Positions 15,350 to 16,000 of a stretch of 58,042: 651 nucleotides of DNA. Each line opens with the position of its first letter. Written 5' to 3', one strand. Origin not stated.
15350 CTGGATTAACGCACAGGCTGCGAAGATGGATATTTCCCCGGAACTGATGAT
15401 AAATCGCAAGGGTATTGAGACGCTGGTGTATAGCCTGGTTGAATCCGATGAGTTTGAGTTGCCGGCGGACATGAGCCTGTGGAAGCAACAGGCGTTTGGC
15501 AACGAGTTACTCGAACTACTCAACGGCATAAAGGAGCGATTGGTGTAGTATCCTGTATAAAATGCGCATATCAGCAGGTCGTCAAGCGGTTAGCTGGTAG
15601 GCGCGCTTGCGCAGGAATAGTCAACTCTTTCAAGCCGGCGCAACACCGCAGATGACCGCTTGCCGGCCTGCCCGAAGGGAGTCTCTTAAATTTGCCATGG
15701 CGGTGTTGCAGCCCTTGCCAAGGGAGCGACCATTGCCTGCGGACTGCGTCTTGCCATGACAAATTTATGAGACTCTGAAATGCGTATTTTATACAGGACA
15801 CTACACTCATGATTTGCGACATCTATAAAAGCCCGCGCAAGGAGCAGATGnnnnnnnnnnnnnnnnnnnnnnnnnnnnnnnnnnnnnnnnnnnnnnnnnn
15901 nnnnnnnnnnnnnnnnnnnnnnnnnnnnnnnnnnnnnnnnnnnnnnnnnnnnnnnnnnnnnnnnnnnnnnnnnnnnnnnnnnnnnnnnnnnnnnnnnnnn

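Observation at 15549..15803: Candidate novel structured element (copy A) occupying the entire rnd-ycgL spacer, with helices that covary against a second copy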

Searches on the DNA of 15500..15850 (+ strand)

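Call 13: search_rna_families(source=window, start=15500, end=15850, threshold=evalue, max_evalue=10)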
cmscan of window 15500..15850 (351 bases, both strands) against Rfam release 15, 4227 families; matches with E-value up to 10: 1.
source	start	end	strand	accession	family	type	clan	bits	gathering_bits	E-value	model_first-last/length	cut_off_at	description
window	15675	15819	+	RF02124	JPX_1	Gene; lncRNA;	-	14.1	55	2.8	1-135/135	no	JPX transcript, XIST activator conserved region 1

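Call 59: build_rna_model(alignment_id=A3, structure=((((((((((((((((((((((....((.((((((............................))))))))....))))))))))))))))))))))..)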
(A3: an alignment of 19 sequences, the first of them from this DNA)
Model R1 built from alignment A3 (19 sequences, 99 columns); structure: as given.
model positions 97; base pairs 30; branch points 0; effective number of sequences 2.64; information 0.59 bits per position. Calibrated on 0.2 Mb of random sequence (short: E-values are rough).
structure used (alignment columns):
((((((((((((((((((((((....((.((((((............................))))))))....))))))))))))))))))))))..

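Call 60: search_with_rna_model(model_id=R1, source=window, filters=off, max_evalue=10)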
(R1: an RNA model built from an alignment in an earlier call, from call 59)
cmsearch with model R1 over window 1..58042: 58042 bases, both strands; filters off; matches with E-value up to 10: 28.
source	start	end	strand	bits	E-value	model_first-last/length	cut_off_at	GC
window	15679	15775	+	99.3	2.3e-22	1-97/97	no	0.53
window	39894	39991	+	82.1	4.6e-18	1-97/97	no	0.62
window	39790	39886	-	73.5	6.5e-16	1-97/97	no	0.61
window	15575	15670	-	39.3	2.2e-07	1-97/97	no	0.61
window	10840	10912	-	22.5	0.0034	1-97/97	no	0.4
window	15679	15775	-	19.7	0.018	1-97/97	no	0.53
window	15575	15670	+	19.7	0.018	1-97/97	no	0.61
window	39790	39886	+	15.7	0.17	1-97/97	no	0.61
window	39894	39991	-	14.1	0.44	1-97/97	no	0.62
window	2797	2886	+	13.2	0.75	1-97/97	no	0.49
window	40028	40057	+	13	0.85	1-97/97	no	0.53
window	40028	40057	-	13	0.85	1-97/97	no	0.53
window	12715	12778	-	12.7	1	1-97/97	no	0.7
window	33330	33409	+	12.3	1.2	1-97/97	no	0.57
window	50320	50391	+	12.3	1.3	1-97/97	no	0.42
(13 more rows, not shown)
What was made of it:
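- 15575..15670 (-): Copy A left arm: the 97-nt hairpin module in inverted orientation, degenerate (39 bits). Covariance model R1, call 60 (E 2e-07)
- On REPIN / RAYT system: An inverted hairpin doublet is present (call 60).
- Checked: The 'pseudoknot' arises because the left arm is an inverted copy of the right arm (call 60).
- The left arms are hit by the right-arm model on the opposite strand (call 60). Copy A is degenerate (left arm 39 bits, call 60).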

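Call 61: search_with_rna_model(model_id=R1, sources=[L001, L002, L003, L004, L005, L006, L007, L008, L009, L012, L013, L014, L016, L018, L019, L021, L022, L023, L024, L026, L027, L028, L030, L031, L032, L033, L034, L035, L036, L038, L039, L040, L041, L042, L043, L045, L046, L047, L048, L049, L050, L051, L052, L053, L054, L055, L057, L058, L059, L060, L061, L062, L063, L064, L065, L066, L067, L068, L069, L070, L072, L073, L074, L075, L076, L077, L078, L079, L080, L082, L083, L084, L086, L087, L089, L090, L093, L096, L097, L098, L100, L101, L102, L103, L105, L108, L109, L111, L112, L113, L114, L115, L116, L117, L118, L119, L120, L121, L122], max_evalue=0.001)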
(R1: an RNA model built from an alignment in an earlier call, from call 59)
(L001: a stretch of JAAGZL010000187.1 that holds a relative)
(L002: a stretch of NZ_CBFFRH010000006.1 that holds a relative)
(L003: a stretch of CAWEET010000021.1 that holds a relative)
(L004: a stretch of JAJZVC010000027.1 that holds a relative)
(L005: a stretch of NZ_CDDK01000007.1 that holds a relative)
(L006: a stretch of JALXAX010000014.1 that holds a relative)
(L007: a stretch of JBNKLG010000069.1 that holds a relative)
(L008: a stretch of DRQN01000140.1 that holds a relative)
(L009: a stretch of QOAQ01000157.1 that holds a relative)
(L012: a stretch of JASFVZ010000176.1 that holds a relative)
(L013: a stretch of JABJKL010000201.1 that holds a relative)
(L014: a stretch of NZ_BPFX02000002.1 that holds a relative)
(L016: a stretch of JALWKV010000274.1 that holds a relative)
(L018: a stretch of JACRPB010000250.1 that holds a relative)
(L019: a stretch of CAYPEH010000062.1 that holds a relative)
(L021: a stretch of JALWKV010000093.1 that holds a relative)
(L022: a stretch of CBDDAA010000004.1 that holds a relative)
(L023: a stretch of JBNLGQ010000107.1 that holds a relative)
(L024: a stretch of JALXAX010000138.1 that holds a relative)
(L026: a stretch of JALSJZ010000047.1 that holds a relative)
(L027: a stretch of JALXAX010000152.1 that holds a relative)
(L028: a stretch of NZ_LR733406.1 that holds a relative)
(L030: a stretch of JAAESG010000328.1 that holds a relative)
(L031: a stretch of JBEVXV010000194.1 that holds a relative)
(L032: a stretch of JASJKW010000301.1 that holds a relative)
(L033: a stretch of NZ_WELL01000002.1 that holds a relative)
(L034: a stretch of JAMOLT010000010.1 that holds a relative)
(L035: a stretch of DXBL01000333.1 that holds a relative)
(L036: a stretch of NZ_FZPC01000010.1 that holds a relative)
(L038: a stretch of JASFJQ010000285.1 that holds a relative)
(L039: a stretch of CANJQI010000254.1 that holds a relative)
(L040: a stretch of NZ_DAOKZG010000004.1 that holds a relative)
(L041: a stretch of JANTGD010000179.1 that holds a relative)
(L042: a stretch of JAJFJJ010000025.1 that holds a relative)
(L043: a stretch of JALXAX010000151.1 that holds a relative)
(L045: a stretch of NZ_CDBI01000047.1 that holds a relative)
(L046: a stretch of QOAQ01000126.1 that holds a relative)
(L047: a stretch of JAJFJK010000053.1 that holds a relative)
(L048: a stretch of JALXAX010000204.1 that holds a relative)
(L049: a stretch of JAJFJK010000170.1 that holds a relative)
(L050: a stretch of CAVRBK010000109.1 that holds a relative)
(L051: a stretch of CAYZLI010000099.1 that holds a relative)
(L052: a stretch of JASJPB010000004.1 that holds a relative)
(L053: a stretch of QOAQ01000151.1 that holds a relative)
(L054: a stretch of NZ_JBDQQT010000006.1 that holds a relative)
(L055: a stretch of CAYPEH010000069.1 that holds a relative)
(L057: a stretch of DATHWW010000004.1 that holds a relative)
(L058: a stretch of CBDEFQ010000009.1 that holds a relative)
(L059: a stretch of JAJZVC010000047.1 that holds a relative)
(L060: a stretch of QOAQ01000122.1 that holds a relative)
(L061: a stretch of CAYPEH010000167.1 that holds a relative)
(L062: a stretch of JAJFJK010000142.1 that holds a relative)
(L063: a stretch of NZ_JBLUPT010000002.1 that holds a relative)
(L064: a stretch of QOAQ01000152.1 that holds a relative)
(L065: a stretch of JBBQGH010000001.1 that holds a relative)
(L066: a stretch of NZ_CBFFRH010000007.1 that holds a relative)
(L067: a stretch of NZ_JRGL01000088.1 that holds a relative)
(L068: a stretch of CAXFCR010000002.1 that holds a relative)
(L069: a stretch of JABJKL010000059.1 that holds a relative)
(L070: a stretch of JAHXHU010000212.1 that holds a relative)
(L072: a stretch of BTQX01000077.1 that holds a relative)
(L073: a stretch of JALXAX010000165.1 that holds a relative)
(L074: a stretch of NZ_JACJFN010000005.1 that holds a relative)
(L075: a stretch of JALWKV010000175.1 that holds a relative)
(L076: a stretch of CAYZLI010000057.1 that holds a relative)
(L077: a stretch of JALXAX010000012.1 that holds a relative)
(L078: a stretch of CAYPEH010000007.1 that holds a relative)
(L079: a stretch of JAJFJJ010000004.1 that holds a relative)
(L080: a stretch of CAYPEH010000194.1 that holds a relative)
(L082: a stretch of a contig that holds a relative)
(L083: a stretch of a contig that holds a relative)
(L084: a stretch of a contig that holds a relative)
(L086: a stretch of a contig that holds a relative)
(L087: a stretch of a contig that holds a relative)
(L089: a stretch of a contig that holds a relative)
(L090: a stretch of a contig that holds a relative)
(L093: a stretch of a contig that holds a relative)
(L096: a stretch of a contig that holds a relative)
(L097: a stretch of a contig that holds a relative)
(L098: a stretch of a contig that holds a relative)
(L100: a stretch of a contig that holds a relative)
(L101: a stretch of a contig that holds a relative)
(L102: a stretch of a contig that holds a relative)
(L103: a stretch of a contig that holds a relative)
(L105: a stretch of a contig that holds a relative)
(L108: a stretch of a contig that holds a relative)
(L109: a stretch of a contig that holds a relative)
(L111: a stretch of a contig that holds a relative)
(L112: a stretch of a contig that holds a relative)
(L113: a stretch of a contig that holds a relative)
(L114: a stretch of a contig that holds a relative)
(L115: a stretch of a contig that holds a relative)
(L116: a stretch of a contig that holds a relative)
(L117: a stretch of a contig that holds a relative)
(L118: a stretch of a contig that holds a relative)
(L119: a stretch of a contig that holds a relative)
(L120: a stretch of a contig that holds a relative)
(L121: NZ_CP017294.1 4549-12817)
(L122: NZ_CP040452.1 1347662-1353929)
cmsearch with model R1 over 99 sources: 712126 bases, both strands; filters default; matches with E-value up to 0.001: 172.
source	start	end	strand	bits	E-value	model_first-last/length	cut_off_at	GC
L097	5064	5160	-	104.4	1.6e-22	1-97/97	no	0.56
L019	1446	1542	-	103.3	2.9e-22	1-97/97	no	0.65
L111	201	297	-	103.3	2.9e-22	1-97/97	no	0.65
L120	4593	4689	-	101.2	9.9e-22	1-97/97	no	0.55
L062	2140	2236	+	101.1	1e-21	1-97/97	no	0.55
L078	4670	4766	-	101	1.1e-21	1-97/97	no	0.66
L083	3764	3860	+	100.8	1.2e-21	1-97/97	no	0.56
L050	1484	1580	+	99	3.4e-21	1-97/97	no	0.63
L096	6830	6926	-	99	3.4e-21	1-97/97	no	0.63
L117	3457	3553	-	99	3.4e-21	1-97/97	no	0.63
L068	2193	2289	+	98.7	4.2e-21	1-97/97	no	0.58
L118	4172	4268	+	98.5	4.7e-21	1-97/97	no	0.6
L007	7280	7376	+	98.4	4.9e-21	1-97/97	no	0.61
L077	3471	3567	-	98.4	5e-21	1-97/97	no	0.53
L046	49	145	+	98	6.2e-21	1-97/97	no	0.53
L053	6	102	+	98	6.2e-21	1-97/97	no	0.53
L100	4474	4570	+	97.9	6.6e-21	1-97/97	no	0.6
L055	8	104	+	97.9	6.7e-21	1-97/97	no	0.68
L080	59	155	+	97.5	8.1e-21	1-97/97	no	0.67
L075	40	136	+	97.3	9.5e-21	1-97/97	no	0.64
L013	5619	5715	+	97.2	9.8e-21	1-97/97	no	0.57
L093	6370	6466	-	97.1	1e-20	1-97/97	no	0.54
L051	1984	2080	-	97.1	1e-20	1-97/97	no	0.67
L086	1469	1565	+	96.9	1.1e-20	1-97/97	no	0.59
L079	6290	6386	+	96.6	1.4e-20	1-97/97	no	0.53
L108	77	173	+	96.5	1.5e-20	1-97/97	no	0.52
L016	7677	7773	-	96.1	1.8e-20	1-97/97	no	0.65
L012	5208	5304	+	96.1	1.9e-20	1-97/97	no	0.64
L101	5890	5986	-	96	1.9e-20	1-97/97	no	0.59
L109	7572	7668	-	95.9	2.1e-20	1-97/97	no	0.55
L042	45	141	-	95.8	2.1e-20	1-97/97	no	0.55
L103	5798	5894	-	95.3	2.8e-20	1-97/97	no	0.66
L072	3699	3795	+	94.8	3.9e-20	1-97/97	no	0.49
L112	2900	2996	-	94.2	5.4e-20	1-97/97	no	0.64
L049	2991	3087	-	94.1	5.7e-20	1-97/97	no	0.54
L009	117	213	+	94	6e-20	1-97/97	no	0.51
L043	3495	3591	-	93.9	6.6e-20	1-97/97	no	0.53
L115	5404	5500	+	93.5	8e-20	1-97/97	no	0.52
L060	19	115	+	93.2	9.7e-20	1-97/97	no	0.54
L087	5960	6056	-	93.2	9.8e-20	1-97/97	no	0.66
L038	569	665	-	93.2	1e-19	1-97/97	no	0.63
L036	3809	3905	+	92.9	1.2e-19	1-97/97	no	0.65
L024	2701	2797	+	92.7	1.3e-19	1-97/97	no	0.51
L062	2036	2132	-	92.3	1.7e-19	1-97/97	no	0.51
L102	1622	1718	+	92.2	1.7e-19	1-97/97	no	0.64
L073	4298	4394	+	92.1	1.9e-19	1-97/97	no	0.52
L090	3052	3148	+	92.1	1.9e-19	1-97/97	no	0.52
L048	2923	3019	+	91.6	2.4e-19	1-97/97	no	0.52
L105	2802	2898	-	91.6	2.5e-19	1-97/97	no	0.52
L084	273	369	+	91.3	2.8e-19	1-97/97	no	0.65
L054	4205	4301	+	91.2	3.1e-19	1-97/97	no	0.66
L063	6551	6648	+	90.8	3.9e-19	1-97/97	no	0.6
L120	4697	4793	+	90.4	4.8e-19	1-97/97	no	0.51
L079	6186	6282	-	90.2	5.5e-19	1-97/97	no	0.53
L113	7295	7391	+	89.9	6.5e-19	1-97/97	no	0.63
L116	177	273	+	89.5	8.4e-19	1-97/97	no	0.53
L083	3660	3756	-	89.4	8.6e-19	1-97/97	no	0.51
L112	3004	3101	+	89.2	9.7e-19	1-97/97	no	0.59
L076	7780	7876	+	89.1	1e-18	1-97/97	no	0.68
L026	4758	4852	-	89.1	1e-18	1-97/97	no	0.55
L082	21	117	-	88.9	1.2e-18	1-97/97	no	0.55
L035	2871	2968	+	88.8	1.2e-18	1-97/97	no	0.54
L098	429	526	+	88.4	1.5e-18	1-97/97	no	0.61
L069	6872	6968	+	88.3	1.6e-18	1-97/97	no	0.65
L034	1876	1973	+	88.2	1.7e-18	1-97/97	no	0.65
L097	5168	5264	+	87.8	2.2e-18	1-97/97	no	0.48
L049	3095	3191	+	87.7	2.3e-18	1-97/97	no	0.49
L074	4492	4589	+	87.6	2.5e-18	1-97/97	no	0.63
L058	5975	6071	+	87.5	2.6e-18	1-97/97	no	0.51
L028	6503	6600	+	87.5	2.6e-18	1-97/97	no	0.61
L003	7477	7573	-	87.3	2.8e-18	1-97/97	no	0.66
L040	4275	4378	-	87.3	2.9e-18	1-97/97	no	0.66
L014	2717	2814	-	87.2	3.1e-18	1-97/97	no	0.62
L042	149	245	+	86.5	4.5e-18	1-97/97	no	0.49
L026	4860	4956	+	86.2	5.6e-18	1-97/97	no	0.63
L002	3377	3473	-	86.2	5.6e-18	1-97/97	no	0.58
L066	7273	7369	-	86.2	5.6e-18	1-97/97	no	0.58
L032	3643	3740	+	86.1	5.9e-18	1-97/97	no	0.54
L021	35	132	+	85.6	7.7e-18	1-97/97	no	0.6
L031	5281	5378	+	85.6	7.8e-18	1-97/97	no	0.63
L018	4166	4263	-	85.5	8.2e-18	1-97/97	no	0.62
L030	109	206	+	84.7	1.3e-17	1-97/97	no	0.6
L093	6474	6570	+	84.4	1.5e-17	1-97/97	no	0.49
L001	191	287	-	84.2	1.7e-17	1-97/97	no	0.52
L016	7781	7878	+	84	1.9e-17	1-97/97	no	0.61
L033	6849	6946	+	83.4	2.8e-17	1-97/97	no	0.6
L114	4070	4167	+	83.2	3.1e-17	1-97/97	no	0.53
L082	125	220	+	83.1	3.2e-17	1-97/97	no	0.56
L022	2829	2924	-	82.5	4.4e-17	1-97/97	no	0.54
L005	2250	2347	-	82.5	4.6e-17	1-97/97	no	0.55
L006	623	712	-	82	6.1e-17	8-97/97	5'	0.52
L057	4159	4256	+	81.9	6.3e-17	1-97/97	no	0.67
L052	4522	4618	-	81.7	7.2e-17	1-97/97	no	0.6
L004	3296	3393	+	81.4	8.5e-17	1-97/97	no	0.65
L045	1643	1740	-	80.8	1.2e-16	1-97/97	no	0.54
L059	1951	2048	+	80.1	1.9e-16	1-97/97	no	0.64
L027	352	448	+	79.2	3e-16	1-97/97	no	0.52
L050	1381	1476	-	76.4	1.5e-15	1-97/97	no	0.66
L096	6934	7029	+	76.4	1.5e-15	1-97/97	no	0.66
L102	1519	1614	-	76.4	1.5e-15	1-97/97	no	0.66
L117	3561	3656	+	76.4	1.5e-15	1-97/97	no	0.66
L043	3600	3696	+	76.4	1.5e-15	1-97/97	no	0.59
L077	3576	3672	+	76.4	1.5e-15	1-97/97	no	0.59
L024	2596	2692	-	76.2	1.7e-15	1-97/97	no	0.58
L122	3140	3236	+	76.2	1.7e-15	1-97/97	no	0.58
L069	6767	6864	-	75.9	2e-15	1-97/97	no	0.53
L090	2947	3043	-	75.9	2e-15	1-97/97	no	0.61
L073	4194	4290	-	75.9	2e-15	1-97/97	no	0.57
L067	6903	7000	+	75.4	2.6e-15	1-97/97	no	0.54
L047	1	94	+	75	3.3e-15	5-97/97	5'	0.51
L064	1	85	-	75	3.4e-15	1-85/97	3'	0.54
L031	5177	5273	-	75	3.5e-15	1-97/97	no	0.59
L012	5105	5200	-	74.7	4e-15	1-97/97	no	0.62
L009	12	108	-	74.4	4.9e-15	1-97/97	no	0.54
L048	2818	2914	-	72.2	1.7e-14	1-97/97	no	0.52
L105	2907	3003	+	72.1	1.8e-14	1-97/97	no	0.58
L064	94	190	+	71.8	2.1e-14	1-97/97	no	0.53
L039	3580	3676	-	71.5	2.6e-14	1-97/97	no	0.62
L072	3594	3690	-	71.1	3.1e-14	1-97/97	no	0.54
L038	673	768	+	70.6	4.3e-14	1-97/97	no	0.62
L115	5299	5395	-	70.6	4.3e-14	1-97/97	no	0.59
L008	584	674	-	70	5.9e-14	1-97/97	no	0.58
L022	2933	3028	+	69.3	9.1e-14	1-97/97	no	0.53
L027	246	343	-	68.8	1.2e-13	1-97/97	no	0.58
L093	621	716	+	68.6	1.3e-13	1-97/97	no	0.57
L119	7762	7857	+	67.5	2.5e-13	1-97/97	no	0.68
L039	3686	3784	+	66.2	5.4e-13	1-97/97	no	0.56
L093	517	612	-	64.8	1.2e-12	1-97/97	no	0.52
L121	4139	4237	+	64.7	1.3e-12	1-97/97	no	0.6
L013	4585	4681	-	63.1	3.2e-12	1-97/97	no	0.49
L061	1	72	+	62.9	3.5e-12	26-97/97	5'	0.62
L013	4690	4785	+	60.2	1.7e-11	1-97/97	no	0.52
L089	6806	6860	-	59.9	2e-11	22-76/97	no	0.69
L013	5512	5611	-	59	3.4e-11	1-97/97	no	0.54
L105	1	92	+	58.8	3.7e-11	6-97/97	5'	0.58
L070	4712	4807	+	57.4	8.5e-11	1-97/97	no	0.59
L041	5666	5763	-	56.6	1.3e-10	1-97/97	no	0.63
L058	6109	6205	-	55.9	2e-10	1-97/97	no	0.56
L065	1155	1251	+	55.3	2.8e-10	1-97/97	no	0.64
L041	338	434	+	52.8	1.2e-09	1-97/97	no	0.59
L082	3032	3084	+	50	6e-09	23-75/97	no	0.57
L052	4628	4724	+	49.7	7e-09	1-97/97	no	0.67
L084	168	264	-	49.4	8.3e-09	1-97/97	no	0.58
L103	5903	5998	+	48.6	1.3e-08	1-97/97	no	0.71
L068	2073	2169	-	48.3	1.5e-08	1-97/97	no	0.46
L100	4367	4463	-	47.7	2.2e-08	1-97/97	no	0.69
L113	7190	7286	-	47.4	2.7e-08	1-97/97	no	0.57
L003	7598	7694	+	44.2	1.6e-07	1-97/97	no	0.71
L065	1039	1141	-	43.7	2.2e-07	1-97/97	no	0.62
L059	1844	1940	-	43.6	2.3e-07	1-97/97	no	0.55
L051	2091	2187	+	40.7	1.3e-06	1-97/97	no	0.7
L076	7672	7769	-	40.6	1.3e-06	1-97/97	no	0.63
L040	4387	4483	+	40.4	1.4e-06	1-97/97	no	0.71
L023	4949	5043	-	38.5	4.5e-06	1-97/97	no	0.62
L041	232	330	-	36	1.9e-05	1-97/97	no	0.66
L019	1569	1664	+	35.9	2e-05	1-97/97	no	0.66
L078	4793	4888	+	35.9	2e-05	1-97/97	no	0.66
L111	324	419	+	35.9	2e-05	1-97/97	no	0.66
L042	7557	7651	-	35.5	2.4e-05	1-97/97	no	0.38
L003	6696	6791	-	35.5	2.4e-05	1-97/97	no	0.5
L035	2765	2861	-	35.2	3e-05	1-97/97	no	0.56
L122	3034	3130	-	34.7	4e-05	1-97/97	no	0.56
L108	1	68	-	34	5.9e-05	1-68/97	3'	0.53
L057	4052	4149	-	33.9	6.2e-05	1-97/97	no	0.65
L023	5117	5214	+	33.5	7.9e-05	1-97/97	no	0.61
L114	3964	4060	-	32.4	0.00015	1-97/97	no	0.57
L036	3703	3799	-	31.6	0.00023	1-97/97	no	0.59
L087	6067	6163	+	31.6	0.00024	1-97/97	no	0.53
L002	3483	3579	+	31.5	0.00024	1-97/97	no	0.55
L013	1020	1115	+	30.8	0.00038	1-97/97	no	0.43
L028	6397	6493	-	29.9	0.0006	1-97/97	no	0.63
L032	3537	3633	-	29.9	0.0006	1-97/97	no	0.55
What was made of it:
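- In 99 loci the arms always come as adjacent (-)(+) pairs (call 61). No arm pair is separated by a gene (call 61).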
